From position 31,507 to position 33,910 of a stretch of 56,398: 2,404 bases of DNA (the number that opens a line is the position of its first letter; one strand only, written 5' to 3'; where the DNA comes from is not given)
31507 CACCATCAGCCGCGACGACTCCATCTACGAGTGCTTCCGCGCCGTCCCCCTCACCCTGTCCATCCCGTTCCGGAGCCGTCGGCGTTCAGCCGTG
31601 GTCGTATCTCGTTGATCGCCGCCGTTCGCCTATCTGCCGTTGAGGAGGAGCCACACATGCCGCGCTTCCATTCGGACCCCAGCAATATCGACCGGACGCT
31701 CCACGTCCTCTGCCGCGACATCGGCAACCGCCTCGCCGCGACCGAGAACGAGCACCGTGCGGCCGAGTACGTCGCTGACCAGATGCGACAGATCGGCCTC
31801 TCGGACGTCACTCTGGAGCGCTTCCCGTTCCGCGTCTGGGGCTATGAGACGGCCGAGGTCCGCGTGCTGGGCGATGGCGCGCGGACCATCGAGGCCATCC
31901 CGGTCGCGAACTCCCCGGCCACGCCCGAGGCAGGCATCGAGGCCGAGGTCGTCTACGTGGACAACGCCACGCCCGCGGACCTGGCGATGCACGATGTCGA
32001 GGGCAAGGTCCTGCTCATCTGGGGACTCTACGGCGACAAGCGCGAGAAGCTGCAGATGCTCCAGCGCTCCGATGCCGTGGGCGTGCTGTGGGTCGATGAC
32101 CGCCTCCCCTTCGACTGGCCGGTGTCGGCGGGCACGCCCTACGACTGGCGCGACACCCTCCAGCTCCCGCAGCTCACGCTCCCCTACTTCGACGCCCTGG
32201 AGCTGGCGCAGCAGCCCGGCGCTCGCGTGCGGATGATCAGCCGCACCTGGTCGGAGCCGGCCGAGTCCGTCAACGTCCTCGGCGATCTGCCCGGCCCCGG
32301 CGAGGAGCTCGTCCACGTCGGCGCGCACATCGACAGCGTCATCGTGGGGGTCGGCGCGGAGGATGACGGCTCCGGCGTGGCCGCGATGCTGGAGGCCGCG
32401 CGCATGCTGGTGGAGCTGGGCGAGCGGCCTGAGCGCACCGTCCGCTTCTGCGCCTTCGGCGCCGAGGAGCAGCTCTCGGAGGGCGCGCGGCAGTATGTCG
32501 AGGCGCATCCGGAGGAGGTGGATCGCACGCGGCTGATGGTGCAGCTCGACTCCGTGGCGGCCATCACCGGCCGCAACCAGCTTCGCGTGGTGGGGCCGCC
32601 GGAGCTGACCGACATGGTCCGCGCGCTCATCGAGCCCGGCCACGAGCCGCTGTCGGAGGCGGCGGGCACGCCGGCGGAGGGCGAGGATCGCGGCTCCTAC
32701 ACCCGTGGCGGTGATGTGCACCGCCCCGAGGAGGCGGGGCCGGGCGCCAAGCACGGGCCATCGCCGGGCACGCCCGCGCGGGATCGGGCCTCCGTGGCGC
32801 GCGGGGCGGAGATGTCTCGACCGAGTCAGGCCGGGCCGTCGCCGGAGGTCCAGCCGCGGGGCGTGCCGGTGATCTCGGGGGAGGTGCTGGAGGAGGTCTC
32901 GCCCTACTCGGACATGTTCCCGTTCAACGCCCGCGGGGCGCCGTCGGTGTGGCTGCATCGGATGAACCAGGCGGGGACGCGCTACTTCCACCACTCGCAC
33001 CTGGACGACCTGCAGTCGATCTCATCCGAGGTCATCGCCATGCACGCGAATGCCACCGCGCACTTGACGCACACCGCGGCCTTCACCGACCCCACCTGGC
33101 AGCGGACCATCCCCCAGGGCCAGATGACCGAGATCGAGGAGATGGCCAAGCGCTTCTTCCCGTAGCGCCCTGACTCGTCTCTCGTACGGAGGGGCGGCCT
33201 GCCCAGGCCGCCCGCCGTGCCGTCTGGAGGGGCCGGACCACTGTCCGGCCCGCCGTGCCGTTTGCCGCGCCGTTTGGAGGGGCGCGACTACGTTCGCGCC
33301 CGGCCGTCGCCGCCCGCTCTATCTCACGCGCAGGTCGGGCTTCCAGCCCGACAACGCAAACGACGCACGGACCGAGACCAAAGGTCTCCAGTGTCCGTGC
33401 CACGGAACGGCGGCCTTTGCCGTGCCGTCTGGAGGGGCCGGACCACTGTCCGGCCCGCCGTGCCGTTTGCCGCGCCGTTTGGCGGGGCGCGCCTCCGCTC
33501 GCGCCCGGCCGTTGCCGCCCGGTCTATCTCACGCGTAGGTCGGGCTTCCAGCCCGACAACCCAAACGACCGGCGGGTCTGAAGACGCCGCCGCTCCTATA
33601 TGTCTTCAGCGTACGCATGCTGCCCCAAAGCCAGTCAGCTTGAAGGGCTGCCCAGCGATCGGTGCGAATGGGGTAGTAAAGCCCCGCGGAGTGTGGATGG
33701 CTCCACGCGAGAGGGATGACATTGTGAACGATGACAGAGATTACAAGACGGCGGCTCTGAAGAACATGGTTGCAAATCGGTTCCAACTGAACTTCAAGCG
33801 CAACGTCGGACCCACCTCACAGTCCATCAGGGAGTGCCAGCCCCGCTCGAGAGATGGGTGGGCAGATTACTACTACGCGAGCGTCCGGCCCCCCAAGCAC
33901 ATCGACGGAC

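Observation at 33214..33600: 205-bp tandem direct repeat (2 copies) of stacked hairpin modules immediately upstream of a lower-GC R-M pair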

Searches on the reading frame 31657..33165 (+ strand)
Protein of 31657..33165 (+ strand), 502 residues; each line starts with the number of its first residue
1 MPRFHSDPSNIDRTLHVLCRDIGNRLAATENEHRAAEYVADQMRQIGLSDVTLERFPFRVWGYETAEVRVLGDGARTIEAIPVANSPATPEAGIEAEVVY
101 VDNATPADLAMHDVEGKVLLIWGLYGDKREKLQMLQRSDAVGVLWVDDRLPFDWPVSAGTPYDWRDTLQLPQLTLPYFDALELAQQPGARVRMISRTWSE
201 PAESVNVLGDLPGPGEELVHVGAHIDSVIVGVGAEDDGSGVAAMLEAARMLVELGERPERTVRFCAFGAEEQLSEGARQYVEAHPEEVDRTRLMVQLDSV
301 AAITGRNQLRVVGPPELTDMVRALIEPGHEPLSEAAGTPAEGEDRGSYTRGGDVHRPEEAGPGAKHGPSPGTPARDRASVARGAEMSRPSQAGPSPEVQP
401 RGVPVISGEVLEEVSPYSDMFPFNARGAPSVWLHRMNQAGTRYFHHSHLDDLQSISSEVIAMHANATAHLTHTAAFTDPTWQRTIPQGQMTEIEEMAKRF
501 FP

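Call 18: search_protein_families(library=pfam, proteins=[window:31657-33165:+], max_evalue=0.01)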
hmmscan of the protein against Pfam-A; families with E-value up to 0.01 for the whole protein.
window:31657-33165:+ (502 aa): 2 families
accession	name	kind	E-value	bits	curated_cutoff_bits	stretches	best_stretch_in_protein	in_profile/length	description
PF04389.22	Peptidase_M28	-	8e-32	111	21.3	1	206-307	1-102/193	Peptidase family M28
PF01546.33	Peptidase_M20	-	3.8e-10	40.5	24.6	1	224-290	23-91/206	Peptidase family M20/M25/M40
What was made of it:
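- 31657..33165 (+): M28/M20-family metallopeptidase gene; its stop codon lies 22 nt before the first hairpin. Pfam Peptidase_M28 8e-32 (call 18).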

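Call 28: find_homologous_proteins(query=window:31657-33165:+, max_evalue=1e-30)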
Query window:31657-33165:+ (502 aa): 39 proteins with E <= 1e-30 among 8000 candidates.
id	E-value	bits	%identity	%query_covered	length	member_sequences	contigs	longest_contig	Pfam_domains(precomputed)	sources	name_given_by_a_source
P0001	0.0e+0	1141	100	100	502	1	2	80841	PF01546.34,PF04389.23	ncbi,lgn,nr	ncbi:MAG: M20/M25/M40 family metallo-hydrolase [Armatimonadota bacterium]|nr:M20/M25/M40 family meta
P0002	0.0e+0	1023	88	100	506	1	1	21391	PF01546.34,PF04389.23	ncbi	ncbi:MAG: M20/M25/M40 family metallo-hydrolase [Armatimonadota bacterium]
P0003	1.4e-242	824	72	100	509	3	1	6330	PF01546.34,PF04389.23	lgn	-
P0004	6.5e-222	756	68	100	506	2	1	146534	PF01546.34,PF04389.23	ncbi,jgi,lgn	ncbi:MAG: M20/M25/M40 family metallo-hydrolase [Armatimonadota bacterium]|jgi:hypothetical protein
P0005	1.8e-215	735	66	100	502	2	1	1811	PF01546.34,PF04389.23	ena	-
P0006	3.4e-215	734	66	100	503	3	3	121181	PF01546.34,PF04389.23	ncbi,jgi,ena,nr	ncbi:MAG: Zn-dependent exopeptidase M28 [candidate division WS1 bacterium]|jgi:acetylornithine deace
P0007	4.0e-215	733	66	100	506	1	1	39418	PF01546.34,PF04389.23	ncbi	-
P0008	1.6e-214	731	66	100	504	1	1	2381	PF01546.34,PF04389.23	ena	-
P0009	4.3e-214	730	66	100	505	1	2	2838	PF01546.34,PF04389.23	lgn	-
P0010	3.0e-211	721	66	100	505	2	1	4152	PF01546.34,PF04389.23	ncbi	ncbi:MAG: M20/M25/M40 family metallo-hydrolase [Armatimonadota bacterium]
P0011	9.1e-211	719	66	100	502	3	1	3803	PF01546.34,PF04389.23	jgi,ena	-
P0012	5.4e-210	716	66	100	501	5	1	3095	PF01546.34,PF04389.23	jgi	-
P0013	9.5e-203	693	61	100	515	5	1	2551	PF01546.34,PF04389.23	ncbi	-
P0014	9.3e-202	689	72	65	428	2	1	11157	PF01546.34,PF04389.23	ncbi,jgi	-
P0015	1.1e-190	653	69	66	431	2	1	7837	PF01546.34,PF04389.23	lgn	-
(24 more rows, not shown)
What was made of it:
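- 31657..33165 (+): P0001 is 100% identical and named as an Armatimonadota MAG protein (call 28).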

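Call 29: find_encoding_contigs(protein=P0001, flank=8000, max_places=4)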
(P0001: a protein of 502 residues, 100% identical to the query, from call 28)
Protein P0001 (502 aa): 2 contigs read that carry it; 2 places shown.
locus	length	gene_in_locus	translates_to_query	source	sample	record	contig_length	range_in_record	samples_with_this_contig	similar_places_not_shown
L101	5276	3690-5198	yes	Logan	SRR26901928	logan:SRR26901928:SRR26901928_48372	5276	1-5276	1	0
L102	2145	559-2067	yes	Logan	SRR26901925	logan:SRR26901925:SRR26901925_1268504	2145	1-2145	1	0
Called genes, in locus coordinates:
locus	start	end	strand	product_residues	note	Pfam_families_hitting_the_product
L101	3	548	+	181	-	?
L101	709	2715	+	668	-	PF01145:Band_7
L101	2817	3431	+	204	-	-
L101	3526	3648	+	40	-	-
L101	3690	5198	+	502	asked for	PF01546:Peptidase_M20, PF04389:Peptidase_M28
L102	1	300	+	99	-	?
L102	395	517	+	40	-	-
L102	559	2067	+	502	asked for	PF01546:Peptidase_M20, PF04389:Peptidase_M28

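Call 30: find_encoding_contigs(protein=P0002, flank=8000, max_places=4)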
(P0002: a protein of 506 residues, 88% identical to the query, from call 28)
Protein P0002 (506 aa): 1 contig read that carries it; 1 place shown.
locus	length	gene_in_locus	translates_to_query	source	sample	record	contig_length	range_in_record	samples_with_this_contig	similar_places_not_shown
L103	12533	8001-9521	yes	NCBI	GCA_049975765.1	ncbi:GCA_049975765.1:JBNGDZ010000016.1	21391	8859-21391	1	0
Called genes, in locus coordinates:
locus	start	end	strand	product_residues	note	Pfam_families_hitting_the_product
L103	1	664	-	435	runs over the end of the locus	PF00501:AMP-binding, PF14535:AMP-binding_C_2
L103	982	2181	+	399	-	PF01208:URO-D (weak)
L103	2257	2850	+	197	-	-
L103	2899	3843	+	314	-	-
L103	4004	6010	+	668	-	PF01145:Band_7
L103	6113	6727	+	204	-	-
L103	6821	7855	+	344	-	PF13088:BNR_2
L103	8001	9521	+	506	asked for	PF04389:Peptidase_M28, PF01546:Peptidase_M20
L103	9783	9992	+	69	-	PF04014:MazE_antitoxin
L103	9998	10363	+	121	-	PF01850:PIN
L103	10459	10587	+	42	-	-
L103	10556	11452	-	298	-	PF01555:N6_N4_Mtase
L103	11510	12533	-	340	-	PF20581:DUF6785, PF20580:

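Call 34: find_encoding_contigs(protein=P0004, flank=8000, max_places=2)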
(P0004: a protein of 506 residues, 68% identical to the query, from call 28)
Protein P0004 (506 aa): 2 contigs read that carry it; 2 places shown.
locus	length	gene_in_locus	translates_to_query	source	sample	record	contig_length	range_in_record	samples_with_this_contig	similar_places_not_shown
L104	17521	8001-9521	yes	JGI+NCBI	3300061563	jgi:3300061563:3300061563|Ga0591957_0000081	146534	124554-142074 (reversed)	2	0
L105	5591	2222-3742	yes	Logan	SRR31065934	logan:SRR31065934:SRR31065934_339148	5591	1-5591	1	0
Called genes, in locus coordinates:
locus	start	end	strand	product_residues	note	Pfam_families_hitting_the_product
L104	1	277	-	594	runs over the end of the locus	PF01855:POR_N, PF12837:Fer4_6 (faint), PF02775:TPP_enzyme_C, PF12838:Fer4_7 (weak), PF13237:Fer4_10 (weak), PF14697:Fer4_21, PF00037:Fer4 (weak)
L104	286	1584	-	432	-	PF00501:AMP-binding, PF14535:AMP-binding_C_2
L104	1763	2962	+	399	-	PF01208:URO-D (weak)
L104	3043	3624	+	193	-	-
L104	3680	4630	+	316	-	-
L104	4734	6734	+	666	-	PF01145:Band_7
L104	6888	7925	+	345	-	PF13088:BNR_2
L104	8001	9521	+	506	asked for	PF04389:Peptidase_M28, PF01546:Peptidase_M20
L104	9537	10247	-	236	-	-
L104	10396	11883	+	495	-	PF00884:Sulfatase, PF01663:Phosphodiest (faint), PF16347:SGSH_C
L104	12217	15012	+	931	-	PF00690:Cation_ATPase_N, PF00122:E1-E2_ATPase, PF00702:Hydrolase, PF13246:Cation_ATPase, PF08282:Hydrolase_3 (faint), PF00689:Cation_ATPase_C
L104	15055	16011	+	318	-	PF00294:PfkB, PF08543:Phos_pyr_kin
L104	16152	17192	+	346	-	PF01208:URO-D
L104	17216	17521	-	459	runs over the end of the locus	-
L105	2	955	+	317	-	?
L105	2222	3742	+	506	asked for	PF04389:Peptidase_M28, PF01546:Peptidase_M20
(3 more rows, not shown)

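Call 35: find_encoding_contigs(protein=P0006, flank=8000, max_places=2)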
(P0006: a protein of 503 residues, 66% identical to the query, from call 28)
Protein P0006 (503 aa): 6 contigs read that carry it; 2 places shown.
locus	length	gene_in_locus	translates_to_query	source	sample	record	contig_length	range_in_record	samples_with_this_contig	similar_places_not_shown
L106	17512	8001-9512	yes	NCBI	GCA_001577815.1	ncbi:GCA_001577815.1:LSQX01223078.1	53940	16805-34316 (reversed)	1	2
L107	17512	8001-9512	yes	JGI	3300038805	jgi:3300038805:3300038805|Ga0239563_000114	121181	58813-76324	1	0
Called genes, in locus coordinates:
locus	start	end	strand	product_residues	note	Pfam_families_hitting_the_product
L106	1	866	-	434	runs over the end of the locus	PF00501:AMP-binding, PF14535:AMP-binding_C_2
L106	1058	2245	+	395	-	PF01208:URO-D (weak)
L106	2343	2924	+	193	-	-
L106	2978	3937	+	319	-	-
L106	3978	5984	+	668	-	PF01145:Band_7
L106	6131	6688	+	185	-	-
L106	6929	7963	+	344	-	PF13088:BNR_2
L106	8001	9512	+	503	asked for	PF04389:Peptidase_M28, PF01546:Peptidase_M20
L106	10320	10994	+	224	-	PF07963:N_methyl, PF07596:SBP_bac_10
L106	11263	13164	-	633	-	PF20581:DUF6785, PF20580:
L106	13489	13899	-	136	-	PF00072:Response_reg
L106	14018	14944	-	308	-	PF13649:Methyltransf_25 (faint), PF02384:N6_Mtase, PF07669:Eco57I (weak)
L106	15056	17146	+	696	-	PF00456:Transketolase_N, PF13292:DXP_synthase_N (faint), PF09364:XFP_N (weak), PF00676:E1_dh, PF02779:Transket_pyr, PF02780:Transketolase_C, PF22613:Transketolase_C_1 (faint)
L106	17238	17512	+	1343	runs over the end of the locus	PF00754:F5_F8_type_C, PF24135:DUF7402, PF24607:CBM_AftD, PF22633:F5_F8_type_C_2, PF07940:Hepar_II_III_C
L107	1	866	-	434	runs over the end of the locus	PF00501:AMP-binding, PF14535:AMP-binding_C_2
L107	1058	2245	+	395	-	PF01208:URO-D (weak)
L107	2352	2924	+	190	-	-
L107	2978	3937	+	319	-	-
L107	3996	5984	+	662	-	PF01145:Band_7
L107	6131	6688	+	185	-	-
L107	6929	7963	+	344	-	PF13088:BNR_2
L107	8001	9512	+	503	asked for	PF04389:Peptidase_M28, PF01546:Peptidase_M20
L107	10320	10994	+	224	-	PF07963:N_methyl, PF07596:SBP_bac_10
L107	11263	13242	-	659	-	PF20581:DUF6785, PF20580:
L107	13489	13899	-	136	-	PF00072:Response_reg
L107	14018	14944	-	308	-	PF13649:Methyltransf_25 (faint), PF02384:N6_Mtase, PF07669:Eco57I (weak)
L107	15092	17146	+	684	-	PF00456:Transketolase_N, PF13292:DXP_synthase_N (faint), PF09364:XFP_N (weak), PF00676:E1_dh, PF02779:Transket_pyr, PF02780:Transketolase_C, PF22613:Transketolase_C_1 (faint)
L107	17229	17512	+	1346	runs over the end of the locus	PF00754:F5_F8_type_C, PF24135:DUF7402, PF24607:CBM_AftD, PF22633:F5_F8_type_C_2, PF07940:Hepar_II_III_C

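Call 36: find_encoding_contigs(protein=P0007, flank=8000, max_places=2)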
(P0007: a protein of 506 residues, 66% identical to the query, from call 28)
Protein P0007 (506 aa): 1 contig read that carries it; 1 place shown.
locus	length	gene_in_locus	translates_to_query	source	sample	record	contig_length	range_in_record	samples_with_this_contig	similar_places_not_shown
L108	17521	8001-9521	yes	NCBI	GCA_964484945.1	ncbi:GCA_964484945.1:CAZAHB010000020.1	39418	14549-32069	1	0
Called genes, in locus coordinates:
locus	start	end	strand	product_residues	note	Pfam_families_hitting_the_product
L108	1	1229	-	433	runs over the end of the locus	PF00501:AMP-binding, PF14535:AMP-binding_C_2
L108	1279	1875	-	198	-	PF01558:POR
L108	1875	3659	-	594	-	PF01855:POR_N, PF02775:TPP_enzyme_C, PF12838:Fer4_7 (weak), PF13237:Fer4_10 (weak), PF14697:Fer4_21, PF00037:Fer4 (weak), PF12837:Fer4_6 (weak)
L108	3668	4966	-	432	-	PF00501:AMP-binding, PF14535:AMP-binding_C_2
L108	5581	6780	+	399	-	PF01208:URO-D (faint)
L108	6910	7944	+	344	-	PF13088:BNR_2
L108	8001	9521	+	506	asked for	PF04389:Peptidase_M28, PF01546:Peptidase_M20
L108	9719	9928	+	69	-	PF04014:MazE_antitoxin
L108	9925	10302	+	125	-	PF01850:PIN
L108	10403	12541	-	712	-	-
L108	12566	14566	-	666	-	PF20581:DUF6785, PF20580:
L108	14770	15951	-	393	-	PF00072:Response_reg, PF13614:AAA_31 (faint)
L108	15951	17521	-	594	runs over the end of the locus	PF00989:PAS, PF08448:PAS_4, PF13426:PAS_9, PF00989:PAS, PF08448:PAS_4, PF13426:PAS_9, PF00512:HisKA, PF02518:HATPase_c, +4 more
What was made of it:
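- The R-M pair is absent from the same interval in L106/L107 and L108 (calls 35, 36).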

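Call 69: search_protein_families(library=pfam, proteins=[L108:10403-12541:-, L106:10320-10994:+], max_evalue=0.01)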
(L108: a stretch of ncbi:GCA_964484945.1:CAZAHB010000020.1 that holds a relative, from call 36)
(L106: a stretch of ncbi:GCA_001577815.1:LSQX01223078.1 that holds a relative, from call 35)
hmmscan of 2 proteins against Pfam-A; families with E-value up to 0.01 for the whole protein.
L108:10403-12541:- (712 aa): 0 families

L106:10320-10994:+ (224 aa): 2 families
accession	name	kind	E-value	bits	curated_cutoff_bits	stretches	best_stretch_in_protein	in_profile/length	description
PF07596.16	SBP_bac_10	-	3.6e-12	47.3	23.3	1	31-98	2-66/268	Protein of unknown function (DUF1559)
PF07963.17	N_methyl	-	6.3e-09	35.5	21.2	1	2-26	3-27/27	Prokaryotic N-terminal methylation motif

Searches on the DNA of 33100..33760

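Call 17: search_rna_families(source=window, start=33100, end=33760, threshold=evalue, max_evalue=10)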
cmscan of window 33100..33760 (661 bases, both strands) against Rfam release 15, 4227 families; matches with E-value up to 10: 3.
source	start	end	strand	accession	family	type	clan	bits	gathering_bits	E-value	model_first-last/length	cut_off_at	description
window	33105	33147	-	RF00498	EAV_LTH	Cis-reg; leader;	-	21.9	70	0.011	1-45/45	no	Equine arteritis virus leader TRS hairpin (LTH)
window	33180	33220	-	RF00970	mir-648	Gene; miRNA;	-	18.1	84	0.78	21-61/84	no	mir-648 microRNA precursor family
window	33164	33220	-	RF03034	nrdJ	Gene; sRNA;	-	15.1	40.3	5.5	1-80/80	no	nrdJ RNA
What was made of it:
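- On Any curated RNA family (Rfam 15): In 33100-33760 only chance-level hits appeared, far below threshold (call 17).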
